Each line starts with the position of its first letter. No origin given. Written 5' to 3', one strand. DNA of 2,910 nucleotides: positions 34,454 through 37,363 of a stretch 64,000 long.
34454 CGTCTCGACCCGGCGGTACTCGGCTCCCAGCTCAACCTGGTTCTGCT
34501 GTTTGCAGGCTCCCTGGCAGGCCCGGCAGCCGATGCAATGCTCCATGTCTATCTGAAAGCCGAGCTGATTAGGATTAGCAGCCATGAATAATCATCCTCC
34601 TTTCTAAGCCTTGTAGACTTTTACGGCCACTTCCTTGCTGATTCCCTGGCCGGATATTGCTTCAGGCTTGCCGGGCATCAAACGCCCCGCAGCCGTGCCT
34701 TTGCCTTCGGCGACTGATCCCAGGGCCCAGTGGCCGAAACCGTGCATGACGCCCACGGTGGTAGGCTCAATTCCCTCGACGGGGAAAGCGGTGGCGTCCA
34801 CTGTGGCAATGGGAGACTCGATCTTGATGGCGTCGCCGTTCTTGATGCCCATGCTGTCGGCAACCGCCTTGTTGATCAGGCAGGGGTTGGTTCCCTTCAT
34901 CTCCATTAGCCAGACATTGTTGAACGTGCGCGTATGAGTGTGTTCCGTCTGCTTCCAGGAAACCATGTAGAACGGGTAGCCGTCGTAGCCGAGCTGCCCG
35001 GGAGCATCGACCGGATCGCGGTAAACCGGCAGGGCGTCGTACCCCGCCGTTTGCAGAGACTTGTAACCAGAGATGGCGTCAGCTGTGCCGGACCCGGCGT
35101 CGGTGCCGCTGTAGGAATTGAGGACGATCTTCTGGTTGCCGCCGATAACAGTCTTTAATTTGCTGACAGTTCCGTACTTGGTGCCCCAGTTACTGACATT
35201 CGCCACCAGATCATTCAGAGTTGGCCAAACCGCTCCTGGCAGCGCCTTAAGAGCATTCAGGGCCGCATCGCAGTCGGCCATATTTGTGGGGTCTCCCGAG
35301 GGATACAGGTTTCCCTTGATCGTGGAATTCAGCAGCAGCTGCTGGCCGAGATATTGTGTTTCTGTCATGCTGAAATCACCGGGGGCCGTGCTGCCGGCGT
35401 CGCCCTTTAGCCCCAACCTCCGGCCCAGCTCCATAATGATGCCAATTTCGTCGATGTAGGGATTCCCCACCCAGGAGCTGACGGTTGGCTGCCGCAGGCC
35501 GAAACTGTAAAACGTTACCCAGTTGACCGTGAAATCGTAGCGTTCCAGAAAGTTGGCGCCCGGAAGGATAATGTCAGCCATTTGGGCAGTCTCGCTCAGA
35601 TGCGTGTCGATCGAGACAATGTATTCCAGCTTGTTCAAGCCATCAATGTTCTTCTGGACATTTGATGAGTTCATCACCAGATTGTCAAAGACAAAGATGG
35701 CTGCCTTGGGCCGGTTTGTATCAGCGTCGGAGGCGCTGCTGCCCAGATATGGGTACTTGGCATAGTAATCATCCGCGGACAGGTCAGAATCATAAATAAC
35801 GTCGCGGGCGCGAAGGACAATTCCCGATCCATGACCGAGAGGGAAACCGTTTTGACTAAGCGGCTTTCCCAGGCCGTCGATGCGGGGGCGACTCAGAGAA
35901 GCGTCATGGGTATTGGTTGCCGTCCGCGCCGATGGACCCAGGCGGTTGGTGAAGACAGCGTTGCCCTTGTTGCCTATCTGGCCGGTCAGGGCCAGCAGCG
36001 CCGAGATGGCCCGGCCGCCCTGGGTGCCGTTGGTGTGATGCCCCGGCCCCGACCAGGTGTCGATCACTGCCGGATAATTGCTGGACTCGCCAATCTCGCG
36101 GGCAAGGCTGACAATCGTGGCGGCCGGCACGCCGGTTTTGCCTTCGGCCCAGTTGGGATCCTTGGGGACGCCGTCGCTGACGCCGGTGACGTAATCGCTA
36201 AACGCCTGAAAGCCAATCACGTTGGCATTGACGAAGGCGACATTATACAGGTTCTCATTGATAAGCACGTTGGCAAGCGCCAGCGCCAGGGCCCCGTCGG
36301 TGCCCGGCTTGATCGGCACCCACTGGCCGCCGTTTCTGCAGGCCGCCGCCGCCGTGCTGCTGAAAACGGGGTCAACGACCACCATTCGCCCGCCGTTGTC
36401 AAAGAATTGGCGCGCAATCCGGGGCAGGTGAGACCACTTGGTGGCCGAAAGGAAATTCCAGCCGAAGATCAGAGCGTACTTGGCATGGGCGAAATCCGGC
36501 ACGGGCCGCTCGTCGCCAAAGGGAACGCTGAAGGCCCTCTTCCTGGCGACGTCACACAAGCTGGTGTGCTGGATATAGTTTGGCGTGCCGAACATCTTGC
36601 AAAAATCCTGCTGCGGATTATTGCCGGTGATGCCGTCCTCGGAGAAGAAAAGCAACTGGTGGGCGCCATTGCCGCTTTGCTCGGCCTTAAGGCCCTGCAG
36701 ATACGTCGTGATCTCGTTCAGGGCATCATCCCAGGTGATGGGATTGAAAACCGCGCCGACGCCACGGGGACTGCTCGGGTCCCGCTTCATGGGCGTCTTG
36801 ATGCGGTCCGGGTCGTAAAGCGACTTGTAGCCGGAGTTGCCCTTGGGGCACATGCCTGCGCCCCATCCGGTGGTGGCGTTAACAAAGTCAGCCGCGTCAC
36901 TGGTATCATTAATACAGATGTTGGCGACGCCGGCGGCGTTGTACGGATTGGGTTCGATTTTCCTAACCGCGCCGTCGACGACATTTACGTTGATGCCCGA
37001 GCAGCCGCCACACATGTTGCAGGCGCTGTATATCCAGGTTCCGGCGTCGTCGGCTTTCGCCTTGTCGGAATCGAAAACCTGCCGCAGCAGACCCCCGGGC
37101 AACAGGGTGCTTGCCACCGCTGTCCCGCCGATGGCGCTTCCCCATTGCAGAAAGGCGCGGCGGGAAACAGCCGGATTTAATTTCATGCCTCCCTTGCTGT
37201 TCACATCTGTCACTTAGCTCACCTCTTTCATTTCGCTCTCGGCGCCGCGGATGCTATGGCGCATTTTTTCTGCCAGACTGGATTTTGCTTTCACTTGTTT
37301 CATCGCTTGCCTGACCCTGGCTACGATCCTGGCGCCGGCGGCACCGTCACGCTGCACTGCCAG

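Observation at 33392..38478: Respiratory molybdoenzyme with no NrfD anchor, wired to a hexaheme cytochrome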

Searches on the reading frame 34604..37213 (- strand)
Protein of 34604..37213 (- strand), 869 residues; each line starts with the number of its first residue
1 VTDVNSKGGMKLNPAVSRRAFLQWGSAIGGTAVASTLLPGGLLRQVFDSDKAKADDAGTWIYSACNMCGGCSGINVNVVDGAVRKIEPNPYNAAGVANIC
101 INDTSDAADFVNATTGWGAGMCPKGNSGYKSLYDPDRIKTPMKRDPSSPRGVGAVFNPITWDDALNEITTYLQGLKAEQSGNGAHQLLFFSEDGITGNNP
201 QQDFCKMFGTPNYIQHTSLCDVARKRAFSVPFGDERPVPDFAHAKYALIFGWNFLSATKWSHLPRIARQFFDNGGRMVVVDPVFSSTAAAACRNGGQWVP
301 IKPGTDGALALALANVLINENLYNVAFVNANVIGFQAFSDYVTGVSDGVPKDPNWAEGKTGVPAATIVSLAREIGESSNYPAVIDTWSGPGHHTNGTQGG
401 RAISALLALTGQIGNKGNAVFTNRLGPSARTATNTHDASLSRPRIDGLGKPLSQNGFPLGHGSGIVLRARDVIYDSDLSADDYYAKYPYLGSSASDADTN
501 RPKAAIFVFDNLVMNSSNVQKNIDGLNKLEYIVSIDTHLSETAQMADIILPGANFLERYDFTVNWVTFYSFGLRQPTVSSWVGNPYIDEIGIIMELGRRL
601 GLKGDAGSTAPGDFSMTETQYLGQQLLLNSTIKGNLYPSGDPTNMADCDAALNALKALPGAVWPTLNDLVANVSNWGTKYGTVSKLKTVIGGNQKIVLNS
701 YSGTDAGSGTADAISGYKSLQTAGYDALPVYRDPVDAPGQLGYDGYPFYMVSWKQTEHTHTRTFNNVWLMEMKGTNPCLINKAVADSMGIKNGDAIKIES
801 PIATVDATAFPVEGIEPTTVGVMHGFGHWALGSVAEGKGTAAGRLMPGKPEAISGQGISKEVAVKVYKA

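Call 4: search_protein_families(library=pfam, proteins=[window:34604-37213:-], max_evalue=0.01)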
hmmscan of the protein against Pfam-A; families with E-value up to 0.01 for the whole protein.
window:34604-37213:- (869 aa): 3 families
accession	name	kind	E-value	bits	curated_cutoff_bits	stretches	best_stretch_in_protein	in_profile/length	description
PF00384.28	Molybdopterin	-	9.9e-33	114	24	1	137-564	1-322/353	Molybdopterin oxidoreductase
PF01568.27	Molydop_binding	-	2.8e-11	43.8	26.8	1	748-861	1-108/110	Molydopterin dinucleotide binding domain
PF04879.21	Molybdop_Fe4S4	-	3.8e-05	24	22.7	1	60-101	3-44/55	Molybdopterin oxidoreductase Fe4S4 domain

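Call 5: search_protein_families(library=ncbifam, proteins=[window:34604-37213:-], max_evalue=0.01)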
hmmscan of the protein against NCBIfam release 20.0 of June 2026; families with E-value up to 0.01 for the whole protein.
window:34604-37213:- (869 aa): 25 families
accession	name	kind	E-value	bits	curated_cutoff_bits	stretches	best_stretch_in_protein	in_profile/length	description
NF012032.0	PRK15488.1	equivalog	5.2e-83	279.3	694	3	117-603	78-530/759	thiosulfate reductase PhsA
TIGR02166.1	dmsA_ynfE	subfamily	1.8e-65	221.5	777.7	3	16-419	1-397/794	DMSO/selenate family reductase complex A subunit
NF041714.1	arsenate_red_ArrA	equivalog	1.8e-51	175.2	1600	3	53-423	43-403/848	arsenate respiratory reductase molybdopterin-containing subunit ArrA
NF011566.1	PRK14990.1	exception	4.2e-46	157.4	1600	1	13-418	11-416/814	dimethylsulfoxide reductase subunit A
TIGR01591.1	Fdh-alpha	equivalog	1.3e-44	152.4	666.25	2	121-424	37-322/672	formate dehydrogenase subunit alpha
NF041884.1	selenate_YnfF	exception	7.6e-43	146.5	1650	1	17-418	2-397/798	selenate/tellurate reductase subunit YnfF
NF041885.1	selenate_YnfE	exception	3.7e-41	140.8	1675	1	16-418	3-403/805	selenate/tellurate reductase subunit YnfE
TIGR00509.1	bisC_fam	subfamily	3.9e-40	137.8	1017.55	2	268-563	198-474/772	molybdopterin guanine dinucleotide-containing S/N-oxide reductase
NF041783.2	mnquin_red_QrcB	equivalog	1.2e-36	126.2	440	3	120-417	90-363/695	menaquinone reductase molybdopterin-binding-like subunit QrcB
TIGR03479.1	DMSO_red_II_alp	subfamily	8.9e-35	120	984.75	3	122-329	105-304/913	molybdopterin-dependent oxidoreductase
NF011682.0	PRK15102.1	equivalog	1.1e-31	109.8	909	1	251-562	234-531/829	trimethylamine-N-oxide reductase TorA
NF047855.1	AssmNtatRedNasC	equivalog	3.1e-30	105.1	1100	2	119-418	59-341/708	assimilatory nitrate reductase catalytic subunit NasC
TIGR02164.1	torA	equivalog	4.6e-30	104.4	1465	1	250-562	229-527/824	trimethylamine-N-oxide reductase TorA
NF011567.1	PRK14991.1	equivalog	2.6e-23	81.8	1750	2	65-329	78-371/1022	tetrathionate reductase subunit TtrA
TIGR01553.1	formate-DH-alph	equivalog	3.7e-19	68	814.2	1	744-865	881-1006/1009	formate dehydrogenase-N subunit alpha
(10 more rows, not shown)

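Call 6: find_homologous_proteins(query=window:34604-37213:-)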
Query window:34604-37213:- (869 aa): 888 proteins with E <= 0.001 among 8000 candidates; the best 120 are listed.
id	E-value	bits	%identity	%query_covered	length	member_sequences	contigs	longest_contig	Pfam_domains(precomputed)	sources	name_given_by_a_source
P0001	0.0e+0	2012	100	100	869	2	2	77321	PF00384.28,PF01568.28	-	-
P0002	0.0e+0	1343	67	100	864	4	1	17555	PF00384.28,PF01568.28,PF04879.22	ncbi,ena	-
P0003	0.0e+0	1298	65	100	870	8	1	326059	PF00384.28,PF01568.28,PF04879.22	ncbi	ncbi:MAG: molybdopterin-containing oxidoreductase family protein [Thermoleophilia bacterium]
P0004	1.3e-262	892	73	62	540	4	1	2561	PF00384.28,PF01568.28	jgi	-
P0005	1.9e-209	716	46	98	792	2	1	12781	PF00384.28,PF01568.28,PF04879.22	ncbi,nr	ncbi:MAG: molybdopterin-dependent oxidoreductase [Armatimonadetes bacterium]|nr:molybdopterin-depend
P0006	1.2e-206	707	45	98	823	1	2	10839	PF00384.28,PF01568.28,PF04879.22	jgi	-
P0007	1.8e-206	706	45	95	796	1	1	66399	PF00384.28,PF01568.28,PF04879.22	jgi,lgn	jgi:thiosulfate reductase/polysulfide reductase chain A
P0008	4.8e-206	705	45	98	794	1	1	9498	PF00384.28,PF01568.28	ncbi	-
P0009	6.0e-201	688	45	98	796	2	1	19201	PF00384.28,PF01568.28,PF04879.22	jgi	-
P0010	2.0e-200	686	45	98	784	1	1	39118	PF00384.28,PF01568.28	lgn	-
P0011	2.9e-198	679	43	98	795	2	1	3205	PF00384.28,PF01568.28,PF04879.22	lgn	-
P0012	1.4e-195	670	43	98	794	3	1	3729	PF00384.28,PF01568.28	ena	-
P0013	4.6e-195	668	43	98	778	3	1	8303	PF00384.28,PF01568.28,PF04879.22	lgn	-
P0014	1.4e-194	667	44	98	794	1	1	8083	PF00384.28,PF01568.28,PF04879.22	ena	-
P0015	1.7e-193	663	42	98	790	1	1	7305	PF00384.28,PF01568.28,PF04879.22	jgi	-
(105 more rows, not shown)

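Call 7: search_solved_structures(query=window:34604-37213:-, max_evalue=1e-10)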
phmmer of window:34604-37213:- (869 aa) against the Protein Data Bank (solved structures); distinct sequences matched with E-value up to 1e-10: 28.
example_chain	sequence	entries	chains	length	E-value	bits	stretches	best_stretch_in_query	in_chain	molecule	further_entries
2vpw_A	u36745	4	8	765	1.6e-50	175.3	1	120-378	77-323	THIOSULFATE REDUCTASE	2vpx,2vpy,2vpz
6cz7_A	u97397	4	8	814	5.3e-40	140.5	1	118-420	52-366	ArrA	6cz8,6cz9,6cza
9h4t_A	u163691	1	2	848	4.9e-27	97.6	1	277-561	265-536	Trimethylamine-N-oxide reductase 1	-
2e7z_A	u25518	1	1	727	2.5e-24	88.6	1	133-603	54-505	Acetylene hydratase Ahy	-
1eu1_A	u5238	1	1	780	2.5e-23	85.3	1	271-561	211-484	DIMETHYL SULFOXIDE REDUCTASE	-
1e18_A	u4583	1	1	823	2.8e-23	85.1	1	273-561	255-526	DMSO REDUCTASE.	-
1e60_A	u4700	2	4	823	2.8e-23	85.1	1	273-561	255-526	Dimethyl sulfoxide/trimethylamine N-oxide reductase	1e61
1dmr_A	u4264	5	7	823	2.8e-23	85.1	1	273-561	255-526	DMSO REDUCTASE | Dimethyl sulfoxide/trimethylamine N-oxide reductase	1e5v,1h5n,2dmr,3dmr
4dmr_A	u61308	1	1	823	2.9e-23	85.1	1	273-561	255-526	DMSO REDUCTASE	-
1dms_A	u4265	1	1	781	2.8e-21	78.5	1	273-561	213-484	DMSO REDUCTASE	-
1tmo_A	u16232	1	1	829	3.3e-21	78.3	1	248-563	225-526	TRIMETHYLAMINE N-OXIDE REDUCTASE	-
4v4c_A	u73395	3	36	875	6.9e-21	77.2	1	266-422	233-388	Pyrogallol hydroxytransferase large subunit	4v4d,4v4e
7qv7_S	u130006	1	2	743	1.1e-20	76.6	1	121-420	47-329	Hydrogen dependent carbon dioxide reductase subunit FdhF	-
9wxb_B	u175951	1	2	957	2.7e-20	75.2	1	121-420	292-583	Formate dehydrogenase alpha subunit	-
5e7o_A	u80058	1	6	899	3.1e-20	75.1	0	118-326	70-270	DMSO reductase family type II enzyme, molybdopterin subunit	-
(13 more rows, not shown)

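Call 9: find_related_loci(query=window:34604-37213:-, collection=genome_contigs, flank=8000)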
Query window:34604-37213:- (869 aa) in genome_contigs; peptide patterns used: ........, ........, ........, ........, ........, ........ (x = any residue, [..] = any of these).
46 stretches matched a pattern; 6 encode a relative of the query (tblastn E <= 1e-3); 6 distinct loci.
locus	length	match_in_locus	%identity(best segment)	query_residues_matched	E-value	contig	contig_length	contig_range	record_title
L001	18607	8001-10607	94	1-869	0e+0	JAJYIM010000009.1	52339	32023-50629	MAG: Actinomycetes bacterium isolate DBS2-1.bin122 NODE_1022_length_52339_cov_2.826553, whole genome shotgun sequence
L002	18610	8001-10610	66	1-869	0e+0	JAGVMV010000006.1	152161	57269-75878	MAG: Thermoleophilia bacterium isolate DeMMO3_11 c_000000055137, whole genome shotgun sequence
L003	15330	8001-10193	43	60-869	0e+0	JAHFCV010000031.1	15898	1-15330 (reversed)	MAG: Candidatus Methanoperedens sp. isolate nzgw23 NODE_3535_length_15899_cov_4.316834, whole genome shotgun sequence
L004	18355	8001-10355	42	16-868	0e+0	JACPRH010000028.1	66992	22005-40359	MAG: Thaumarchaeota archaeon isolate NC_groundwater_674_Ag_B-0.1um_49_231 B_1_S1_Biohub_coassembly_k141_1347280, whole g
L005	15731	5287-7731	47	17-869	2e-110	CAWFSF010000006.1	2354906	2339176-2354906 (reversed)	MAG: Nitrospirota bacterium isolate MFD00905.bin.2.216 genome assembly, contig: contig_8104, whole genome shotgun sequen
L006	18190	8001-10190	45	60-868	0e+0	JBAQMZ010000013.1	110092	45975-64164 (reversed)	MAG: Candidatus Methanoperedens sp. isolate MFD12050_ilm_asm_bin25 k127_35661, whole genome shotgun sequence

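Call 23: find_related_loci(query=A1, collection=genome_contigs, flank=10000)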
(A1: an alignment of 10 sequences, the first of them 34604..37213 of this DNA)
Query A1 (869 aa) in genome_contigs; peptide patterns used: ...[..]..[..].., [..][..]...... (x = any residue, [..] = any of these).
192 stretches matched a pattern; 174 encode a relative of the query (tblastn E <= 1e-3); the best 80 are kept; 80 distinct loci.
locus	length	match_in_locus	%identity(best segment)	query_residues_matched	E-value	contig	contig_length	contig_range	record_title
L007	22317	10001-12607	94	1-869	0e+0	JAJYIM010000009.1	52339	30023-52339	MAG: Actinomycetes bacterium isolate DBS2-1.bin122 NODE_1022_length_52339_cov_2.826553, whole genome shotgun sequence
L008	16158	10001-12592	67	1-868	0e+0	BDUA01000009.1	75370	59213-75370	Bacterium BMS3Abin01 DNA, contig: NODE_4, whole genome shotgun sequence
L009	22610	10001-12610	66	1-869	0e+0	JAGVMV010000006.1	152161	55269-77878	MAG: Thermoleophilia bacterium isolate DeMMO3_11 c_000000055137, whole genome shotgun sequence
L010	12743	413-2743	46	16-869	0e+0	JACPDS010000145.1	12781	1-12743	MAG: Armatimonadetes bacterium isolate NC_groundwater_315_Ag_B-0.1um_31_7 GD18-4_B1_scaffold_990896, whole genome shotgu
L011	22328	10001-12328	43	17-869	0e+0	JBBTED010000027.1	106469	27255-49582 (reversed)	MAG: Candidatus Firestonebacteria bacterium isolate H52-bin162_1 H52_bin162_1_000000000027, whole genome shotgun sequenc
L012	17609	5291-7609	43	17-869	0e+0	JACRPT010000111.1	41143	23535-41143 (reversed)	MAG: Candidatus Eisenbacteria bacterium isolate NC_groundwater_1994_Pr3_S-0.65um_72_3 SR2-18-Sp65_coassembly_scaffold_37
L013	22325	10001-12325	43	17-869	0e+0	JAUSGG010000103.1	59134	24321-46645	MAG: Armatimonadota bacterium isolate E14_metabat.bin.108 E14_k141_294075, whole genome shotgun sequence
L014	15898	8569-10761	43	60-869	0e+0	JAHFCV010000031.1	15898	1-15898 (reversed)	MAG: Candidatus Methanoperedens sp. isolate nzgw23 NODE_3535_length_15899_cov_4.316834, whole genome shotgun sequence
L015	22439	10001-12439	41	17-869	0e+0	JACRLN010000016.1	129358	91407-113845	MAG: Nitrospirae bacterium isolate NC_groundwater_1882_Pr3_B-0.1um_42_111 SR2-18-B1_coassembly_55314, whole genome shotg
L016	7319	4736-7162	41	5-869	0e+0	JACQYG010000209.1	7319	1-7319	MAG: Chloroflexi bacterium isolate NC_groundwater_1535_Pr4_S-0.65um_62_11 SR1-18-Sp65_coassembly_scaffold_348778, whole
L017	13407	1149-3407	41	17-869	0e+0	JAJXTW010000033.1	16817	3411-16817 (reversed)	MAG: Nitrospirae bacterium isolate BP4.bin67 NODE_4019_length_16817_cov_1.871300, whole genome shotgun sequence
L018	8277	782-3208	41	17-869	0e+0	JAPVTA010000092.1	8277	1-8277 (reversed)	MAG: Thermodesulfobacteriota bacterium isolate MW3_metabat.11 k97_220817, whole genome shotgun sequence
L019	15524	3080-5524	42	17-869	0e+0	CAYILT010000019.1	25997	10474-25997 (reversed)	MAG TPA_asm: uncultured Nitrospiraceae bacterium isolate ERP119705_co22_392 genome assembly, contig: NODE_1522_length_25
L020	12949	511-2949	41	17-869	0e+0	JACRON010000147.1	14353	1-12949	MAG: Nitrospirae bacterium isolate NC_groundwater_1962_Pr3_S-0.2um_41_9 scaffold_10220, whole genome shotgun sequence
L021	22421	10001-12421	41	17-868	0e+0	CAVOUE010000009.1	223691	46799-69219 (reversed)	MAG: Nitrospirota bacterium isolate MFD10007.bin.2.159 genome assembly, contig: contig_61939, whole genome shotgun seque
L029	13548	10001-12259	40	17-869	2e-178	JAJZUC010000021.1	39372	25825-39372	MAG: Deltaproteobacteria bacterium isolate SKS4.bin16 NODE_1464_length_39372_cov_3.177424, whole genome shotgun sequence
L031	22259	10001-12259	40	17-869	4e-178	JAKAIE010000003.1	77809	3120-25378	MAG: Nitrospirae bacterium isolate WY3.bin163 NODE_452_length_77809_cov_5.505548, whole genome shotgun sequence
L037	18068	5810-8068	39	17-869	8e-180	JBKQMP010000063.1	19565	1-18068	MAG: Dissulfurispiraceae bacterium isolate LABRr1A1B1C__bin_2 LABRr1A1B1C_000000103571, whole genome shotgun sequence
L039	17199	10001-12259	39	17-869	7e-174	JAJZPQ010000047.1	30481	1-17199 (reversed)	MAG: Proteobacteria bacterium isolate SKS1.bin129 NODE_2599_length_30481_cov_6.033472, whole genome shotgun sequence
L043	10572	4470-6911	38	17-869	2e-172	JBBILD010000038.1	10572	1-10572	MAG: Myxococcales bacterium isolate SLS170214_bin_200 NODE_5588_length_10572_cov_3.45687, whole genome shotgun sequence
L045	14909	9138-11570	39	16-869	9e-172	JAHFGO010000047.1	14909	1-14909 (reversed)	MAG: Candidatus Omnitrophota bacterium isolate nzgw317 NODE_1325_length_14910_cov_3.189465, whole genome shotgun sequenc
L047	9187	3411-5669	38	17-869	9e-171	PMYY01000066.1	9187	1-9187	MAG: Nitrospiraceae bacterium isolate fen_1308 73.20110800_E2M.9_contig_12991, whole genome shotgun sequence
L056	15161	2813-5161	39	56-869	2e-166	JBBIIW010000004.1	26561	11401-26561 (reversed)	MAG: Candidatus Rokuibacteriota bacterium isolate QH1S170213_bin_148 NODE_675_length_26561_cov_6.47238, whole genome sho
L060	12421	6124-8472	39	56-869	1e-165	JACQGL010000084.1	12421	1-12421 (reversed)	MAG: Armatimonadetes bacterium isolate NC_groundwater_1072_Ag_S2p5_66_82 S_2p5_S6_coassembly_k141_1498082, whole genome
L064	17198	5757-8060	40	61-868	7e-165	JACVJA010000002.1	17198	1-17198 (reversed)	MAG: Candidatus Calidifonticultor daggyaiensis isolate DG02_2.bin.19 contig002, whole genome shotgun sequence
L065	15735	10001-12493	38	16-869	1e-164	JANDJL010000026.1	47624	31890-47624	MAG: Nitrospira sp. isolate DGJ02_3_Bin65 NODE_26_length_47624_cov_2.933850, whole genome shotgun sequence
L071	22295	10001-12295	41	73-868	2e-163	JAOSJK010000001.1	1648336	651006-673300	MAG: Acidimicrobiia bacterium isolate FR_1 FR-Acidimicrobiia-1_s1, whole genome shotgun sequence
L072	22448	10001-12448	38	15-869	9e-164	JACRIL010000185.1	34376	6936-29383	MAG: Planctomycetota bacterium isolate NC_groundwater_1802_Pr3_B-0.1um_59_14 SR-2_scaffold_141_2892696, whole genome sho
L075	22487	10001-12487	38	12-869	4e-163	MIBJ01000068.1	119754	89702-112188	MAG: Spirochaetes bacterium RBG_16_49_21 RBG_16_scaffold_8, whole genome shotgun sequence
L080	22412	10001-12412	38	34-869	2e-161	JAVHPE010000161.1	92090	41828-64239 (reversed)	MAG: Bacteroidia bacterium isolate WB02no2_35_113 NODE_34_length_92090_cov_68.070223, whole genome shotgun sequence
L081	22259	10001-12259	38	17-869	1e-174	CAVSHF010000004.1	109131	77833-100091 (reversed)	MAG: uncultured Nitrospiraceae bacterium isolate MFD01476.bin.1.65 genome assembly, contig: contig_64, whole genome shot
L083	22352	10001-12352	39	56-869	6e-161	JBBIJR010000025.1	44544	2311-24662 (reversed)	MAG: Bacteroidota bacterium isolate QNS170220_bin_167 NODE_387_length_44544_cov_4.714019, whole genome shotgun sequence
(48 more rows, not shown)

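Call 46: search_protein_families(library=pfam, proteins=[L031:2269-3012:+, L081:8939-9307:-, L081:5065-6144:-, L007:19444-19965:+, L011:3579-4025:+, L014:6386-7558:-, L081:8317-8787:-, L031:2978-3940:+, L039:5343-6701:-, L031:9526-9918:+], max_evalue=0.001)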
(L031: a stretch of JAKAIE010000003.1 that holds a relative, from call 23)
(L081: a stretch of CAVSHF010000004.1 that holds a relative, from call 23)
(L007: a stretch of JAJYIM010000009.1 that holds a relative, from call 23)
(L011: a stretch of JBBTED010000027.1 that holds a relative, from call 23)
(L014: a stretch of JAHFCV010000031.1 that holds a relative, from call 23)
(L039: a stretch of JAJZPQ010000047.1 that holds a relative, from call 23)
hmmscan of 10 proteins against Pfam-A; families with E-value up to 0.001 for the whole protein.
L031:2269-3012:+ (247 aa): 3 families
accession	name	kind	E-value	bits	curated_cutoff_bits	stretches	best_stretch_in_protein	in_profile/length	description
PF00005.33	ABC_tran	-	6e-24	85.6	25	1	28-169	1-136/137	ABC transporter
PF02463.25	SMC_N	-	4.2e-09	36.6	40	1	38-214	24-212/220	RecF/RecN/SMC N terminal domain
PF13304.12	AAA_21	-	0.0001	22.9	27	0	152-199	248-298/304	AAA domain, putative AbiEii toxin, Type IV TA system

L081:8939-9307:- (122 aa): 3 families
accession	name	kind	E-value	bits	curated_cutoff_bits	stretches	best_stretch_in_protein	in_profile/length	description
PF01022.26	HTH_5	-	3.7e-18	65.6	22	1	19-64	1-46/47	Bacterial regulatory protein, arsR family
PF12840.13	HTH_20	-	2.1e-08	34.5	27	1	17-64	1-49/51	Helix-turn-helix domain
PF01978.25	TrmB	-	0.00036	20.8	25.6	1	26-74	15-62/68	Sugar-specific transcriptional regulator TrmB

L081:5065-6144:- (359 aa): 1 family
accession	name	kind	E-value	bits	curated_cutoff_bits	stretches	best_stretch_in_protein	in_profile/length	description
PF01758.21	SBF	-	6.7e-62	209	24.3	1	53-249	1-190/191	Sodium Bile acid symporter family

L007:19444-19965:+ (173 aa): 1 family
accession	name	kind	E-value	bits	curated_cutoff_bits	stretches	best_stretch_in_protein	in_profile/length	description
PF01967.27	MoaC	-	6e-58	195.1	27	1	16-151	1-136/136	MoaC family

L011:3579-4025:+ (148 aa): 1 family
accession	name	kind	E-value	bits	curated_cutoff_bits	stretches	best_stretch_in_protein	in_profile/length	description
PF03473.23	MOSC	-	1.7e-11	44.6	22.7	1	40-145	3-119/120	MOSC domain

L014:6386-7558:- (390 aa): 2 families
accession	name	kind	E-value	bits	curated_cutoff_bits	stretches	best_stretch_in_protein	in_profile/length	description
PF00994.29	MoCF_biosynth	-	1.8e-33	115.7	26.6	1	173-299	1-140/144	Probable molybdopterin binding domain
PF03453.22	MoeA_N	-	1e-31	110.2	30.8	1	11-160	10-160/160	MoeA N-terminal region (domain I and II)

L081:8317-8787:- (156 aa): 1 family
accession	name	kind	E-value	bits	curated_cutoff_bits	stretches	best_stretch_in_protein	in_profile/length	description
PF01451.26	LMWPc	-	1.2e-15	58.4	23.2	1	6-137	1-143/144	Low molecular weight phosphotyrosine protein phosphatase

L031:2978-3940:+ (320 aa): 1 family
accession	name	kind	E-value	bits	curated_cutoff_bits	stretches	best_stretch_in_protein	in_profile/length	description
PF01458.23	SUFBD_core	-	3e-20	73.1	27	1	97-317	13-231/232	SUF system FeS cluster assembly, SufBD core domain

L039:5343-6701:- (452 aa): 6 families
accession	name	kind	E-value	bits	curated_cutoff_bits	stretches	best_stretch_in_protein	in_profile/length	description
PF00158.32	Sigma54_activat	-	1.4e-65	220.5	20.2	1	144-310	2-167/168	Sigma-54 interaction domain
PF00072.30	Response_reg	-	5.3e-22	78.5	30.2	1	19-128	2-110/111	Response regulator receiver domain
PF14532.12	Sigma54_activ_2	-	5.8e-22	78.8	25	1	144-315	1-138/138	Sigma-54 interaction domain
PF25601.1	AAA_lid_14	-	5.8e-22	77.8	27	1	316-398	1-83/87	AAA+ ATPase lid domain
PF02954.25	HTH_8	-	1.5e-11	44.3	22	1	404-444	2-42/42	Bacterial regulatory protein, Fis family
PF07728.20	AAA_5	-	3.2e-06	27.6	22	1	166-278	1-108/139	AAA domain (dynein-related subfamily)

L031:9526-9918:+ (130 aa): 3 families
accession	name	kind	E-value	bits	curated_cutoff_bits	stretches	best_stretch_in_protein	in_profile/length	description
PF14522.11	Cytochrome_C7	-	6.7e-07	29.5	24.8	1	41-118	5-67/67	Cytochrome c7 and related cytochrome c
PF09699.15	Paired_CXXCH_1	-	3.1e-06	27.2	20.6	1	85-119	7-38/41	Doubled CXXCH motif (Paired_CXXCH_1)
PF14537.11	Cytochrom_c3_2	-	0.00018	22.3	25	1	42-118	19-79/79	Cytochrome c3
